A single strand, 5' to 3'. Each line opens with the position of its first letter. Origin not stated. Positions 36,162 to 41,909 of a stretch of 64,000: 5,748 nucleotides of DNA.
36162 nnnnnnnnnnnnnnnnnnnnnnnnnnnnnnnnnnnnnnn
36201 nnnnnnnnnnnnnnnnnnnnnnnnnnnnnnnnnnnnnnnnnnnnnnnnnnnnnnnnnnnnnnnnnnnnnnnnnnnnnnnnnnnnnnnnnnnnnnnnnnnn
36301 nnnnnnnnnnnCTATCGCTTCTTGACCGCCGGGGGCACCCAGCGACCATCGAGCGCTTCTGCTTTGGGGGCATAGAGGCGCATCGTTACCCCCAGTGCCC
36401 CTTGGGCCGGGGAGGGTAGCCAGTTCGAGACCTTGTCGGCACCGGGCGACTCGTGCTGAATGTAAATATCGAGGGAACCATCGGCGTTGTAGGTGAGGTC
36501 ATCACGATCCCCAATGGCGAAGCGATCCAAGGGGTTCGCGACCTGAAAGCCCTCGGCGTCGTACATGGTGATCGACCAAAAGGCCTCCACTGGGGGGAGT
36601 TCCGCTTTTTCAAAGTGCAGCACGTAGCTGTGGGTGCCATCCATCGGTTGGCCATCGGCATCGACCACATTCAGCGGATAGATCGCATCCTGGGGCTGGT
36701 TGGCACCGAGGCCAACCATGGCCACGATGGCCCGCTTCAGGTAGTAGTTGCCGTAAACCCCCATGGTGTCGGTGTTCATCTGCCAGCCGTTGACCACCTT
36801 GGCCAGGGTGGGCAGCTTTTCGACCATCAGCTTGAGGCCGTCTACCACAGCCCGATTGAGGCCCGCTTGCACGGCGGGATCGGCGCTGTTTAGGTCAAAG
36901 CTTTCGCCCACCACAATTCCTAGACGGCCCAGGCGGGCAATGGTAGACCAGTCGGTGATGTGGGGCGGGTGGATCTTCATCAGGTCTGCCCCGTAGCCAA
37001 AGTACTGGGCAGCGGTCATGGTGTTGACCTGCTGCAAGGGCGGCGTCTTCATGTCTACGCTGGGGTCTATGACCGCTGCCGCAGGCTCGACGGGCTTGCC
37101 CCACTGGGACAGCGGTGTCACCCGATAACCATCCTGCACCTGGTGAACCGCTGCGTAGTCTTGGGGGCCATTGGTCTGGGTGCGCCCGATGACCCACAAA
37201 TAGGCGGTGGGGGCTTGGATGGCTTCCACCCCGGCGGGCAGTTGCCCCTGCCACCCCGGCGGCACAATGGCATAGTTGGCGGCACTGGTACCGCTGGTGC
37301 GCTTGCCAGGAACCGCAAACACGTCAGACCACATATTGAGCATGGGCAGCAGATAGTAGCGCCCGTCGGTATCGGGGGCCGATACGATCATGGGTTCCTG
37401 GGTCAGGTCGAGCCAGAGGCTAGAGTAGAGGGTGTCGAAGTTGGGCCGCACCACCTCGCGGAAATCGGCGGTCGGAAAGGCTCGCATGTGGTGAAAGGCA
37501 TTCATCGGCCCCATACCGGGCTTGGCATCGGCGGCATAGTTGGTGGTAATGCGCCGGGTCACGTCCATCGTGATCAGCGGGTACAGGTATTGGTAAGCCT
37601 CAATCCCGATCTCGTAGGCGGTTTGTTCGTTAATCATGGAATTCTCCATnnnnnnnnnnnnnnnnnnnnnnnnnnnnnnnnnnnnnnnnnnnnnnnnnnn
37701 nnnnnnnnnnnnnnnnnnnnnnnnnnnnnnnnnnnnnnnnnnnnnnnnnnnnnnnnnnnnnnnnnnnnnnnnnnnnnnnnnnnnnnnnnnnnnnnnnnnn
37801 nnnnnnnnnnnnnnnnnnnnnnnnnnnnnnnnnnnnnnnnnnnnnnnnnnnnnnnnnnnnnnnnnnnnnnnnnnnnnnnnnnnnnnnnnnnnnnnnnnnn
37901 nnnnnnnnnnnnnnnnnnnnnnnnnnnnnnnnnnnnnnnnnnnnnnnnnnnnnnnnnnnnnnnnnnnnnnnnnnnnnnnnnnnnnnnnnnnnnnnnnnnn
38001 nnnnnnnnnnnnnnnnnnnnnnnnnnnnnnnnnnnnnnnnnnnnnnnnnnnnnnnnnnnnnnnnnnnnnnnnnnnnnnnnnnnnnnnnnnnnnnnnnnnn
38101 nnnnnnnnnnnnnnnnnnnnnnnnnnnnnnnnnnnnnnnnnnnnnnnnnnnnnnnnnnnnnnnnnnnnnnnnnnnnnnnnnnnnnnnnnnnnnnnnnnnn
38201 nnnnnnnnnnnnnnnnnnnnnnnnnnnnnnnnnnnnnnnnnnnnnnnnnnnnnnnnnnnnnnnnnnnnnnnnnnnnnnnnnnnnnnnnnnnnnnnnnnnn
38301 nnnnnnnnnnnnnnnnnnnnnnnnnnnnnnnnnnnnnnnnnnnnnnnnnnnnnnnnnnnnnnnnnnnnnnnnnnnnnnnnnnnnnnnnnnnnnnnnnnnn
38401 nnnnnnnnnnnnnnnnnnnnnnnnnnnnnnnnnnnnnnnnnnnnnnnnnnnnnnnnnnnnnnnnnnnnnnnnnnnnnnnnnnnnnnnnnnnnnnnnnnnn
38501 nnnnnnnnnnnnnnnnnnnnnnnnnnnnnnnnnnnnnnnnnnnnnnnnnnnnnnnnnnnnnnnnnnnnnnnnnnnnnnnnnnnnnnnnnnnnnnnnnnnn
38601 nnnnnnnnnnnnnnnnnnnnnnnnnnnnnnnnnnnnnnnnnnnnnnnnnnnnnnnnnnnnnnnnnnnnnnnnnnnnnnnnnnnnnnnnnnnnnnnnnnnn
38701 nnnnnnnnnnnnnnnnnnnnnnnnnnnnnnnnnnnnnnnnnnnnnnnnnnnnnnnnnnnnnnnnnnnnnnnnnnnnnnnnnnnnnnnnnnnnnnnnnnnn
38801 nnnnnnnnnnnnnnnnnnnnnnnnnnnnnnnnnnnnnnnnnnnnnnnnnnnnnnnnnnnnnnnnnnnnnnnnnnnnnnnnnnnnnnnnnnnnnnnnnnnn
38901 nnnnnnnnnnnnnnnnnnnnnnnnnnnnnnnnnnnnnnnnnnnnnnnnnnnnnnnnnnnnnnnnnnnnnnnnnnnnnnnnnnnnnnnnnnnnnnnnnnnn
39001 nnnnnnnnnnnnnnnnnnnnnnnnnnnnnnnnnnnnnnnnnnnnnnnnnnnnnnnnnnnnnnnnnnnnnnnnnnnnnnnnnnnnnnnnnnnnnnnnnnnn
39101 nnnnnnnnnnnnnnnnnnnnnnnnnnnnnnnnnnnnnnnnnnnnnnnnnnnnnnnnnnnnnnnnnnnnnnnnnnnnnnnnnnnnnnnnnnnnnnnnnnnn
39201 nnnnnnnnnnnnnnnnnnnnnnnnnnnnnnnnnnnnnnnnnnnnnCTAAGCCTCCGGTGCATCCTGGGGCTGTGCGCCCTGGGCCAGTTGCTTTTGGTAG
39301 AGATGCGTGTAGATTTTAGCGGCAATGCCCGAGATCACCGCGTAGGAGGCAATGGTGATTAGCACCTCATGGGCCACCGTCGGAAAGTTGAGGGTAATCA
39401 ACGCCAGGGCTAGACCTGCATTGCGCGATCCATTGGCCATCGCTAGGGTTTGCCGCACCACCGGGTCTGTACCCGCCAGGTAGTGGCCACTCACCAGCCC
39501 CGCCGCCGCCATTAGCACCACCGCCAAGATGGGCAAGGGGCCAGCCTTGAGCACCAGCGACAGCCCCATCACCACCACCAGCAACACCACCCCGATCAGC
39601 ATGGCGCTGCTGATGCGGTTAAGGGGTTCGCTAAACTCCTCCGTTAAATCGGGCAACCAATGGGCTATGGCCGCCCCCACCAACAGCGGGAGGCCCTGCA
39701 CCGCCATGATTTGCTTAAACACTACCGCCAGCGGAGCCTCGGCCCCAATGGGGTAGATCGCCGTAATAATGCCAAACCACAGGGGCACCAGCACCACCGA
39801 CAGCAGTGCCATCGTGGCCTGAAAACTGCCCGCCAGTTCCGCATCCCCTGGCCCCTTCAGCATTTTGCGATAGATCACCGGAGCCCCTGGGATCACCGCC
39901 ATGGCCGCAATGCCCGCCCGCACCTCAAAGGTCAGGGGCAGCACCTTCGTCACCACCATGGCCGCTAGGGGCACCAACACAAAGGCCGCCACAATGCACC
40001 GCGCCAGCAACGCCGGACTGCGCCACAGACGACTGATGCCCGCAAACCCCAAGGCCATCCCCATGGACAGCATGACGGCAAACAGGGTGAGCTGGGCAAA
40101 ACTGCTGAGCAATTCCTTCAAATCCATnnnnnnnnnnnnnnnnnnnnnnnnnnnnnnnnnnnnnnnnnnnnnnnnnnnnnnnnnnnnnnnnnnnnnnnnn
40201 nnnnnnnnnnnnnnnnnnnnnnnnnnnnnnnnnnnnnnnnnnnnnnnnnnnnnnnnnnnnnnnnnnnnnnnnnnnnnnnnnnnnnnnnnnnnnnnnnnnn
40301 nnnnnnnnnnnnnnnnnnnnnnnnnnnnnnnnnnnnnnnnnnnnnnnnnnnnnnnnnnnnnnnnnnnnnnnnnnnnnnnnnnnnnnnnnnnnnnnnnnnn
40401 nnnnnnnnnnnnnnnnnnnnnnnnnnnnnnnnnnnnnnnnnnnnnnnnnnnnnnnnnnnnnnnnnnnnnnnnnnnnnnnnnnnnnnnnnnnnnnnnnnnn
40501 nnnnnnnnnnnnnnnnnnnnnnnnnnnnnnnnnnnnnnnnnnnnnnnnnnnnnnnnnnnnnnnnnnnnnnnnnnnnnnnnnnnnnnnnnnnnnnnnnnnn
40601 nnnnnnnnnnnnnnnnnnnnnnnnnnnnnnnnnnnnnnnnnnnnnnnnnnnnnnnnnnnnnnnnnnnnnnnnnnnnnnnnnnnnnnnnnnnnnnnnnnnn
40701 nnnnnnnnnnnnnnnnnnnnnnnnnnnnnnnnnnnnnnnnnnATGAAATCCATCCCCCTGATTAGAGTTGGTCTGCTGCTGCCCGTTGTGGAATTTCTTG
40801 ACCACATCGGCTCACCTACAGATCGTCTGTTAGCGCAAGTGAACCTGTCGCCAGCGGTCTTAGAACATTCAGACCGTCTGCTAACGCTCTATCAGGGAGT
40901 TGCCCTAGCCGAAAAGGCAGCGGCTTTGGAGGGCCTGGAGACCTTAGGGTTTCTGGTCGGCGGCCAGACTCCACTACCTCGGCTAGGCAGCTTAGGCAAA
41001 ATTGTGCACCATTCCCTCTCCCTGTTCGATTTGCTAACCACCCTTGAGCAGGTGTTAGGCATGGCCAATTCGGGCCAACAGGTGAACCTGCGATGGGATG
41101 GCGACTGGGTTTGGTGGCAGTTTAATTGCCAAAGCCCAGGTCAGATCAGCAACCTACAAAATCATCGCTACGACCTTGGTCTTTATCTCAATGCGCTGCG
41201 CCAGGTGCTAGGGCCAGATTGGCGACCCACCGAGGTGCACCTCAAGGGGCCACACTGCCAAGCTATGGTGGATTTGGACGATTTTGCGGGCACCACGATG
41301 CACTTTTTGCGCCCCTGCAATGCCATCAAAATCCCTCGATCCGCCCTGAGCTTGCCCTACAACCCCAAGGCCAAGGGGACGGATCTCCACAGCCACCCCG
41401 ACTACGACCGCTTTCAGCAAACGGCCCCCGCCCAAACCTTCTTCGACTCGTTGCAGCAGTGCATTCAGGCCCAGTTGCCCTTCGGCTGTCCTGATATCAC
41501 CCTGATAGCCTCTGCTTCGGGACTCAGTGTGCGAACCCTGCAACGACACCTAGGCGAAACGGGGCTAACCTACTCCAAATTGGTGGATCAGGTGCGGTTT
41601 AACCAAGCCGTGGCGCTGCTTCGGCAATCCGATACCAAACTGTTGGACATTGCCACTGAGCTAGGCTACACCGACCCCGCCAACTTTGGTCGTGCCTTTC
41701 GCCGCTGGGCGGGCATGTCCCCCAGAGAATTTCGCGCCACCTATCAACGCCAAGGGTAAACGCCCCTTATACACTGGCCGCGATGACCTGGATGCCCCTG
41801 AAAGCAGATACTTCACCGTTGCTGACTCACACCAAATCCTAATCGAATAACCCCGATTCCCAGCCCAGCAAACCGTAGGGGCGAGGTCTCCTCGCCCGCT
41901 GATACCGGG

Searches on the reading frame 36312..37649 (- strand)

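Call 3: search_protein_families(library=pfam, proteins=[window:36312-37649:-], max_evalue=0.1)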
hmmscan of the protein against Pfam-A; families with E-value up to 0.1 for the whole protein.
window:36312-37649:- (445 aa): 2 families
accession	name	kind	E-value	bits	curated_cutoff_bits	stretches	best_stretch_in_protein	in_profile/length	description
PF06863.17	DUF1254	-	4.1e-52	176.3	22.2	1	49-179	1-133/133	Protein of unknown function (DUF1254)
PF06742.16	DUF1214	-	9.1e-37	126.4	25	1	322-429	2-111/112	Protein of unknown function (DUF1214)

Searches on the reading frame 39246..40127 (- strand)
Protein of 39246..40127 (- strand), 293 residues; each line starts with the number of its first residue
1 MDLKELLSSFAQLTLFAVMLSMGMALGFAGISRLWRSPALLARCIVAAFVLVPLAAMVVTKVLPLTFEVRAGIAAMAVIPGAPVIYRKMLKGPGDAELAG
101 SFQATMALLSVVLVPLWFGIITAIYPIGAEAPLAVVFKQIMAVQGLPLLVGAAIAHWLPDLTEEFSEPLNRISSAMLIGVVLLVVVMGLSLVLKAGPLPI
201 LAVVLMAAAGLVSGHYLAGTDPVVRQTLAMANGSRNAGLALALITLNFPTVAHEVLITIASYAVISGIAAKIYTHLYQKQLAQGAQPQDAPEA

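Call 52: search_protein_families(library=pfam, proteins=[window:39246-40127:-], max_evalue=0.01)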
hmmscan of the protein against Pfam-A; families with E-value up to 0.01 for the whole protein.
window:39246-40127:- (293 aa): 2 families
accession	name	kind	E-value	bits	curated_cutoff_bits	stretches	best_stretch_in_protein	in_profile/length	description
PF01758.21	SBF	-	6.9e-13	49.1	24.3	1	13-192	2-188/191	Sodium Bile acid symporter family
PF13593.11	SBF_like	-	4.1e-06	26.8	25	1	13-185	35-208/313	SBF-like CPA transporter family (DUF4137)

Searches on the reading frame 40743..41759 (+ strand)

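Call 52: search_protein_families(library=pfam, proteins=[window:40743-41759:+], max_evalue=0.01)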
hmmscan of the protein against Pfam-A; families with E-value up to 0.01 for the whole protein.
window:40743-41759:+ (338 aa): 3 families
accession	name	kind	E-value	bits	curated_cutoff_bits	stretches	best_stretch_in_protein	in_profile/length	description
PF12625.12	Arabinose_bd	-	1.1e-21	78.2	27.6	1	23-205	1-184/185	Arabinose-binding domain of AraC transcription regulator, N-term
PF12833.13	HTH_18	-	6.5e-21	74.8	33.6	1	255-332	1-79/80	Helix-turn-helix domain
PF00165.29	HTH_AraC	-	1.1e-09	38.6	26.6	1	293-331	1-41/42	Bacterial regulatory helix-turn-helix proteins, AraC family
